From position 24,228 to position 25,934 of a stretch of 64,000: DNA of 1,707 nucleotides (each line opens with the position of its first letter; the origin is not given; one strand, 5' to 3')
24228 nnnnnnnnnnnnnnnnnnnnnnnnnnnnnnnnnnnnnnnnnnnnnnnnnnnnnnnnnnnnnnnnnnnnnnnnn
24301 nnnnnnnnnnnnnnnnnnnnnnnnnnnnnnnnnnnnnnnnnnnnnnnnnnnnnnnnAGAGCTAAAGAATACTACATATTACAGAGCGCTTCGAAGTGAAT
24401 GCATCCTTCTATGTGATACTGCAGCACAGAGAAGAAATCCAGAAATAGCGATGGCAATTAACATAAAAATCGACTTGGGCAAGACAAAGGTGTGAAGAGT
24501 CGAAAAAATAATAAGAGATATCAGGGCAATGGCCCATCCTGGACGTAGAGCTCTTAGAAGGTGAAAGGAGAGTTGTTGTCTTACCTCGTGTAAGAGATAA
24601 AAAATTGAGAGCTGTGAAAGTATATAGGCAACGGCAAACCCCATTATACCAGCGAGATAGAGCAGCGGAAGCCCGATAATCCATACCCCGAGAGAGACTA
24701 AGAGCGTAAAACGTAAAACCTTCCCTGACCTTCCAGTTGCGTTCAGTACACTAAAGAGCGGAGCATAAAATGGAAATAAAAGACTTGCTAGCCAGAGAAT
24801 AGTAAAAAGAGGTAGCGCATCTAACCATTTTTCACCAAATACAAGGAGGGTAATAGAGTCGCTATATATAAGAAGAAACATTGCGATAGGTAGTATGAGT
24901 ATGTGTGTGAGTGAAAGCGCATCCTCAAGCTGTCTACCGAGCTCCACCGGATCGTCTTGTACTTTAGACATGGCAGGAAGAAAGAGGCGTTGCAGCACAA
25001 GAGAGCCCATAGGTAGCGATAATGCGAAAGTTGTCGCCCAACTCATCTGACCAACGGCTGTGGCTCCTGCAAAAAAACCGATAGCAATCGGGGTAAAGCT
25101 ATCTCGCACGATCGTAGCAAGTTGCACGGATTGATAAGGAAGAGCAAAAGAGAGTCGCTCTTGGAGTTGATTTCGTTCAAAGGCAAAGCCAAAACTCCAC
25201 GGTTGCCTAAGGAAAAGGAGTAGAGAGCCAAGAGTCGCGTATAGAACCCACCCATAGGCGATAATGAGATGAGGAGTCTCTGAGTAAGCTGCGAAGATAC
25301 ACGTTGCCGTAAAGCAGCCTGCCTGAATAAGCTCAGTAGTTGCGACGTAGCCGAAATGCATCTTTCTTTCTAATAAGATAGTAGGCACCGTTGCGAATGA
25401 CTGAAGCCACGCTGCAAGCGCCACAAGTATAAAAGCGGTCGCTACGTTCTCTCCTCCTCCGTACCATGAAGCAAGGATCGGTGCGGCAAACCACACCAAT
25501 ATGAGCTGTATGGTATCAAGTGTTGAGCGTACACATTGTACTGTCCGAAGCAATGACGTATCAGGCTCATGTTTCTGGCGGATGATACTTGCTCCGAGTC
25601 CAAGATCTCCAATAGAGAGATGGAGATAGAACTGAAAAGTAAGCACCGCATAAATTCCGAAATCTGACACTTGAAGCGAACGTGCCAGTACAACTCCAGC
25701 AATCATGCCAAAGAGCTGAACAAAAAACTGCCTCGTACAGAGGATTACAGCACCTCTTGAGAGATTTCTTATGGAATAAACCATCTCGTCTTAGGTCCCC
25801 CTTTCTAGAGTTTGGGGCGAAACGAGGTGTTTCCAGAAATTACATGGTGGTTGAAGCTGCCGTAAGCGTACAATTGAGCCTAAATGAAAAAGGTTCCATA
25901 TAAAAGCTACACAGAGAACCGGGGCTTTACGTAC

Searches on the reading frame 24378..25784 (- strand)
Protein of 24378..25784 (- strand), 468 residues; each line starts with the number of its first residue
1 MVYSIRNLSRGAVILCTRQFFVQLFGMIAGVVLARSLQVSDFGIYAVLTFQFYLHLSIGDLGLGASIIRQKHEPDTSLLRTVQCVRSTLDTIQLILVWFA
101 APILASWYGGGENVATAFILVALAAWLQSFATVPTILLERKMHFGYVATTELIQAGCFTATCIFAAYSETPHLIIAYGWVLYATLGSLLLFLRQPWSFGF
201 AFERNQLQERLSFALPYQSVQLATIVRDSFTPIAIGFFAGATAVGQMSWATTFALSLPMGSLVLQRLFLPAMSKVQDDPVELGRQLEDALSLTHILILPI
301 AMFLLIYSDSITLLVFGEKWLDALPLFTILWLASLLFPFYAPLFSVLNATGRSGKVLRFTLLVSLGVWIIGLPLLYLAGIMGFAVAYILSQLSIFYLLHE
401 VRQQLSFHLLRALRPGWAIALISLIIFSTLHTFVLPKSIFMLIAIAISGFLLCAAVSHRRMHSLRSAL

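Call 66: search_protein_families(library=pfam, proteins=[window:24378-25784:-], max_evalue=0.00001)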
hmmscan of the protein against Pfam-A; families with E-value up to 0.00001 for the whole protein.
window:24378-25784:- (468 aa): 2 families
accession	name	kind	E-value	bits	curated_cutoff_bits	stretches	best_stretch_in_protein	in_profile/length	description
PF13440.11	Polysacc_synt_3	-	6.5e-38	131.1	23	1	32-324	1-292/293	Polysaccharide biosynthesis protein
PF01943.22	Polysacc_synt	-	1.1e-15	58.2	28.2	1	10-275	3-273/274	Polysaccharide biosynthesis protein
